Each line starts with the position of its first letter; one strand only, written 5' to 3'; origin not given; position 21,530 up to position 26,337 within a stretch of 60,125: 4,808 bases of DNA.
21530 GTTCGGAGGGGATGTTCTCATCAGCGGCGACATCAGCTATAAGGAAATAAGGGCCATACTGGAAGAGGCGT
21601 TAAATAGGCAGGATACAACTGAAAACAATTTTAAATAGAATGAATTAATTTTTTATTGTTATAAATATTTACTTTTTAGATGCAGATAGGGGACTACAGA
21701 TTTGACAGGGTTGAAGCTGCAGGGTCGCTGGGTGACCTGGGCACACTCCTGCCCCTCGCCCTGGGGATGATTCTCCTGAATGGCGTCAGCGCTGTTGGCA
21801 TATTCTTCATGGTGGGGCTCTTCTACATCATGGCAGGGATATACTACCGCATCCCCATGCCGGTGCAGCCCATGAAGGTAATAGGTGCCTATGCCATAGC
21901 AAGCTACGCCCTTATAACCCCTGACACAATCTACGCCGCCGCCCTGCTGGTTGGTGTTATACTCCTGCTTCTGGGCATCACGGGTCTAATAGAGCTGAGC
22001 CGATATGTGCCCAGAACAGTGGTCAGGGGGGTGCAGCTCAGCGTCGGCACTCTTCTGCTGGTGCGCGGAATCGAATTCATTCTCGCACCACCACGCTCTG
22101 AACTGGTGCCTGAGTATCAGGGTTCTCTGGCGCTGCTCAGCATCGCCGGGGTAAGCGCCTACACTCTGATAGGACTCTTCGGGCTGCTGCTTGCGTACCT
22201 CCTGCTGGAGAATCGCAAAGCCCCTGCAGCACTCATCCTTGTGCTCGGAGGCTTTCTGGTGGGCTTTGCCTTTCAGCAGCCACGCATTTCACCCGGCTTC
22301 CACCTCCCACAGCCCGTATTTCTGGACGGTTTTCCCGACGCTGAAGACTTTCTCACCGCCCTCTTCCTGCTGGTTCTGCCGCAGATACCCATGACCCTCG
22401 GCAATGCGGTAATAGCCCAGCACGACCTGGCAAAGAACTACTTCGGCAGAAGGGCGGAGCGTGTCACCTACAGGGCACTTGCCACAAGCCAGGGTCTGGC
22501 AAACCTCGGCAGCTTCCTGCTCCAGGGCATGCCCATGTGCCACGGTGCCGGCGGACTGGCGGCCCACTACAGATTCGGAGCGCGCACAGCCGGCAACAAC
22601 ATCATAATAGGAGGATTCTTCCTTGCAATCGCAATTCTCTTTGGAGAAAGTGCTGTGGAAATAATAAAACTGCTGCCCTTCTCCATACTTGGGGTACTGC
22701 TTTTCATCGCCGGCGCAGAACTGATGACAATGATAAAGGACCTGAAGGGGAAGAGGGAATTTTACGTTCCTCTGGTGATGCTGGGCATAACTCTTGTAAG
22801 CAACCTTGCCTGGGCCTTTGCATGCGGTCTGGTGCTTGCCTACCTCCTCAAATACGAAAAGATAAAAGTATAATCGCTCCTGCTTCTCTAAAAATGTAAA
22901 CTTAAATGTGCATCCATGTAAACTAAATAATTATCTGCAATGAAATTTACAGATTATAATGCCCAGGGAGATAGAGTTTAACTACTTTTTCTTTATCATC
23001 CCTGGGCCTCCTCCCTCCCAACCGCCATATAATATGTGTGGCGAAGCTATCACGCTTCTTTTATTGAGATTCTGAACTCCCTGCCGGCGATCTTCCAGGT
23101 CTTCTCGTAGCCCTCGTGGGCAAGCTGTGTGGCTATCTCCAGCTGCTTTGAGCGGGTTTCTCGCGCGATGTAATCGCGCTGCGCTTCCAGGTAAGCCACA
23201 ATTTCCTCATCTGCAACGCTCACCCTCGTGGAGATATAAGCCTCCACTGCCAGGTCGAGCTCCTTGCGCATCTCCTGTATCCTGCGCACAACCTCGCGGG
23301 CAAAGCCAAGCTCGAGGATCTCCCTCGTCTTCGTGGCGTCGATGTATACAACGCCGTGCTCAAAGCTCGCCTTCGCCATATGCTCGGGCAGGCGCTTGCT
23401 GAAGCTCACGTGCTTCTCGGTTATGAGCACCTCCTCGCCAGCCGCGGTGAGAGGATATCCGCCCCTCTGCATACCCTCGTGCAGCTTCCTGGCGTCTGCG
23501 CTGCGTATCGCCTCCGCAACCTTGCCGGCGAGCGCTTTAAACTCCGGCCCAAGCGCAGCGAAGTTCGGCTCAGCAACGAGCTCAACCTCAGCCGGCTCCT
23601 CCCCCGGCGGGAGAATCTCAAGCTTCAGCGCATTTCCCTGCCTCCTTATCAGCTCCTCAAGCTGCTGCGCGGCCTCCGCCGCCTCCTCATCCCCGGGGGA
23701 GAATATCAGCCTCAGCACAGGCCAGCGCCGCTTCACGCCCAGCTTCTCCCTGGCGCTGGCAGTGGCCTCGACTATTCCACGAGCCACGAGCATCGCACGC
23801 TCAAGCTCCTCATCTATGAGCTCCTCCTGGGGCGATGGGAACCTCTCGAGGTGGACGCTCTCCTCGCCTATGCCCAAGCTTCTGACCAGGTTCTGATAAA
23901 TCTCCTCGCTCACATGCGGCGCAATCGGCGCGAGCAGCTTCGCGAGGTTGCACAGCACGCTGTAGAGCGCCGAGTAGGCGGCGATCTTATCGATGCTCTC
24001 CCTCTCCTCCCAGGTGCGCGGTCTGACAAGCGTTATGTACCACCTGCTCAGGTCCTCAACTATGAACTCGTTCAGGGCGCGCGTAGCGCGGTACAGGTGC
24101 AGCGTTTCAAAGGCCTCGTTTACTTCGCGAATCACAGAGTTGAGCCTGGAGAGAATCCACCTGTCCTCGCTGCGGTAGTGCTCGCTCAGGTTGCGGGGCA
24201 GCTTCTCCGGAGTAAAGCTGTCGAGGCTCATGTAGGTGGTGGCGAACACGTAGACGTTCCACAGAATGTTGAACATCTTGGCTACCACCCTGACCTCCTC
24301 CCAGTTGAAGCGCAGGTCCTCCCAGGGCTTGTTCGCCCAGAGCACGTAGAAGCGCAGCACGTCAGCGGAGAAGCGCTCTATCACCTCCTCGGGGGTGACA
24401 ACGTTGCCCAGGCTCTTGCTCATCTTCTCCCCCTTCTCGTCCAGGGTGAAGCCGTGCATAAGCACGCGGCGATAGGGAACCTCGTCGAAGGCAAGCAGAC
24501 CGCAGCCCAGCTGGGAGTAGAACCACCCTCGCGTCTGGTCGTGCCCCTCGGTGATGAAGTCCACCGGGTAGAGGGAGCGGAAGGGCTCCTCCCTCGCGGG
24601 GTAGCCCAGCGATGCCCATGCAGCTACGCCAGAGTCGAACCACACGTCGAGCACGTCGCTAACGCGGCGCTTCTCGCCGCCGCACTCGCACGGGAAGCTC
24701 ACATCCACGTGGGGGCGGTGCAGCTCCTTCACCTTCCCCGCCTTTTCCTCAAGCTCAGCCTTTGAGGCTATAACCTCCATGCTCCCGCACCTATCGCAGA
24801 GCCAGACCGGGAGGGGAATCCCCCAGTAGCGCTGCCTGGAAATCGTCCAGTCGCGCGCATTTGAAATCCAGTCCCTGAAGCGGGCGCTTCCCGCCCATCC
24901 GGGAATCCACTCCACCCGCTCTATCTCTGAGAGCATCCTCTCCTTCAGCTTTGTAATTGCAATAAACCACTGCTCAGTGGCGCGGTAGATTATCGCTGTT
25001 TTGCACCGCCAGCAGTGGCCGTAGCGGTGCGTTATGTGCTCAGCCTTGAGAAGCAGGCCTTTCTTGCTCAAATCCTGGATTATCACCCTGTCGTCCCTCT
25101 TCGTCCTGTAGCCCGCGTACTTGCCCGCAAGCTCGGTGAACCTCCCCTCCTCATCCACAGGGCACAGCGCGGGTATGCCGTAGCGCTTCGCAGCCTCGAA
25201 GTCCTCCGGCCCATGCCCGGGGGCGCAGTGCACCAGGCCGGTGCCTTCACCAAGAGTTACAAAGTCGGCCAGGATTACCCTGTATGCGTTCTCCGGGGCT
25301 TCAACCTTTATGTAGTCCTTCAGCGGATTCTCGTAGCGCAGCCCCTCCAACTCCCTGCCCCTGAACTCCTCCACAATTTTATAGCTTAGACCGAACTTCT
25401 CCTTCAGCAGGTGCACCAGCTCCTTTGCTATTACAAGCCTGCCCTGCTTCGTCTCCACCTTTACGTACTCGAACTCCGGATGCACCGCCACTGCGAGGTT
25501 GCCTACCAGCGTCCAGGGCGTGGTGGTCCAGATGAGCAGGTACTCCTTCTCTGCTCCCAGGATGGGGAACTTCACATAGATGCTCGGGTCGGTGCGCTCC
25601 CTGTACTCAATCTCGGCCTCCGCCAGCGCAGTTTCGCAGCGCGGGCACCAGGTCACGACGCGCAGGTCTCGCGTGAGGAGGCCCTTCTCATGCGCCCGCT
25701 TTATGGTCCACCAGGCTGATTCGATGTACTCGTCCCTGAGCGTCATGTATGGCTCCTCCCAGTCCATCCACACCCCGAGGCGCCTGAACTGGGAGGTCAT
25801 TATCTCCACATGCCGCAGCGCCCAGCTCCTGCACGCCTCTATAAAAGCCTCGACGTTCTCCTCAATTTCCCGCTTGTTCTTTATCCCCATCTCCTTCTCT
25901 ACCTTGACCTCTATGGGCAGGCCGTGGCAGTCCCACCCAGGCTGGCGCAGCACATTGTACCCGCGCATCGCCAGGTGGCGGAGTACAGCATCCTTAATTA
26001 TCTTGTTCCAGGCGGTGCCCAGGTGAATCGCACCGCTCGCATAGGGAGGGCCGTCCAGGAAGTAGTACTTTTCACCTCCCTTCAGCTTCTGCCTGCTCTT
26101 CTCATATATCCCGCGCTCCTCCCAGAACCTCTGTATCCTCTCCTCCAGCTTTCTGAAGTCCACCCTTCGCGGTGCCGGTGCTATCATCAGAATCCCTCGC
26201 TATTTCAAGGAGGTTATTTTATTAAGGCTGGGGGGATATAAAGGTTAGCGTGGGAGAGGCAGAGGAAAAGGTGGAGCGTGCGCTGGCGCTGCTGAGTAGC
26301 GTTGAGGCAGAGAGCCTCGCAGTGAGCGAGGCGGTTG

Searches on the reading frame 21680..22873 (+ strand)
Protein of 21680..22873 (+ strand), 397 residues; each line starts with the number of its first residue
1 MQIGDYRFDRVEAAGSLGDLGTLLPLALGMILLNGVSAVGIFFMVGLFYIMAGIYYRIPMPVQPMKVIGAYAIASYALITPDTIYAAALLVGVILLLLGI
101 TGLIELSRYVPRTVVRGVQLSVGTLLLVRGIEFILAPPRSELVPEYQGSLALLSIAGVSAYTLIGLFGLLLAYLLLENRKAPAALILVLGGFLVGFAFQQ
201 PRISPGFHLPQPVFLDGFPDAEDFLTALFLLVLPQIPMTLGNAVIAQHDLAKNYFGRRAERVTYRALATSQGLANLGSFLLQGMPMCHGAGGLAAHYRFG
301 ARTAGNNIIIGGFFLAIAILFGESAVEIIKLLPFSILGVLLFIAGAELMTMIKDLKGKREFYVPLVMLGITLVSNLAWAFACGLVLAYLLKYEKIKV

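Call 18: search_protein_families(library=pfam, proteins=[window:21680-22873:+], max_evalue=0.001)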
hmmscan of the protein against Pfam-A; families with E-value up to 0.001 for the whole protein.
window:21680-22873:+ (397 aa): 2 families
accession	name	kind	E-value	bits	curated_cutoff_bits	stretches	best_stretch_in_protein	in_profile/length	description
PF16983.11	MFS_MOT1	-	4e-50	169.2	30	2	229-348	3-111/111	Molybdate transporter of MFS superfamily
PF00916.26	Sulfate_transp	-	9.6e-10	38.2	23.2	1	59-356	55-364/380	Sulfate permease family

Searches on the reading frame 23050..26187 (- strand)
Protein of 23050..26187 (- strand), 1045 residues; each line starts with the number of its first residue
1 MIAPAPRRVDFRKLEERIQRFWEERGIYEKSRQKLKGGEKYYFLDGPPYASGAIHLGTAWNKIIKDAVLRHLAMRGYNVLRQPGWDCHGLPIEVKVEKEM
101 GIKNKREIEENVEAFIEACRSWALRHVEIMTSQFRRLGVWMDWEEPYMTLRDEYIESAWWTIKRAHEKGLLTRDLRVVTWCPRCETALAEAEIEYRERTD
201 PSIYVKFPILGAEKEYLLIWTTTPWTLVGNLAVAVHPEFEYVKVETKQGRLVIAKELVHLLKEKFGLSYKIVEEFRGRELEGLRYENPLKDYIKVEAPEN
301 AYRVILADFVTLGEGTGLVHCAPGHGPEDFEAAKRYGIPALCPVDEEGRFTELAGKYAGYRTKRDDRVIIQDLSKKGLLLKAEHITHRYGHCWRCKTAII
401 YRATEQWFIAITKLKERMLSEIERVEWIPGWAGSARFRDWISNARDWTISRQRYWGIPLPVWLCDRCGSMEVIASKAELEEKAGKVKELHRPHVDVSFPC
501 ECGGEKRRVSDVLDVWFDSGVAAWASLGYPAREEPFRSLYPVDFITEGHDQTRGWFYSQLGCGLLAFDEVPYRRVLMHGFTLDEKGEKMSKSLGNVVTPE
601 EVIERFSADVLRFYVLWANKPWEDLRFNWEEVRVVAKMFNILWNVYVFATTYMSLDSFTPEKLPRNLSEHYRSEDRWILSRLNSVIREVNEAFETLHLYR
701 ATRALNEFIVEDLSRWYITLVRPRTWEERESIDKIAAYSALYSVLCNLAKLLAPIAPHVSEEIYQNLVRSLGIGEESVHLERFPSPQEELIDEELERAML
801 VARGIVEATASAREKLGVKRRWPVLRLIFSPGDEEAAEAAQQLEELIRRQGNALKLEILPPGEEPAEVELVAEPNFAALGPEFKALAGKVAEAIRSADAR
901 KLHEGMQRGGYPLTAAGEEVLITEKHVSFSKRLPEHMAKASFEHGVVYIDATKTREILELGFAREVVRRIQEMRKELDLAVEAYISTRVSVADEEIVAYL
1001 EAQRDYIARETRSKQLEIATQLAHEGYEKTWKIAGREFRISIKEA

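Call 18: search_protein_families(library=pfam, proteins=[window:23050-26187:-], max_evalue=0.001)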
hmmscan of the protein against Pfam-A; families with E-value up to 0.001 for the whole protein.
window:23050-26187:- (1045 aa): 7 families
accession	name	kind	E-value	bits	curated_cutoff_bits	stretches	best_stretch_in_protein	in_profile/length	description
PF00133.28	tRNA-synt_1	-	2.9e-135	451.6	22.7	1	18-625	2-411/414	tRNA synthetases class I (I, L, M and V)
PF08264.19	Anticodon_1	-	8.4e-39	133.2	25.1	1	675-825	1-144/148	Anticodon-binding domain of tRNA ligase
PF09334.17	tRNA-synt_1g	-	2.6e-27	96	20.1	2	568-632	308-371/391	tRNA synthetases class I (M)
PF19302.4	DUF5915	-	3.2e-22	79.5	27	1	867-1044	22-194/195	Domain of unknown function (DUF5915)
PF01406.26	tRNA-synt_1e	-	5e-09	36.4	27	1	569-618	234-283/301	tRNA synthetases class I (C) catalytic domain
PF01921.24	tRNA-synt_1f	-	1.4e-08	34.5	27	1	577-634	271-327/360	tRNA synthetases class I (K)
PF13603.12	tRNA-synt_1_2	-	4.9e-06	26.6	25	1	204-343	11-139/185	Leucyl-tRNA synthetase, editing domain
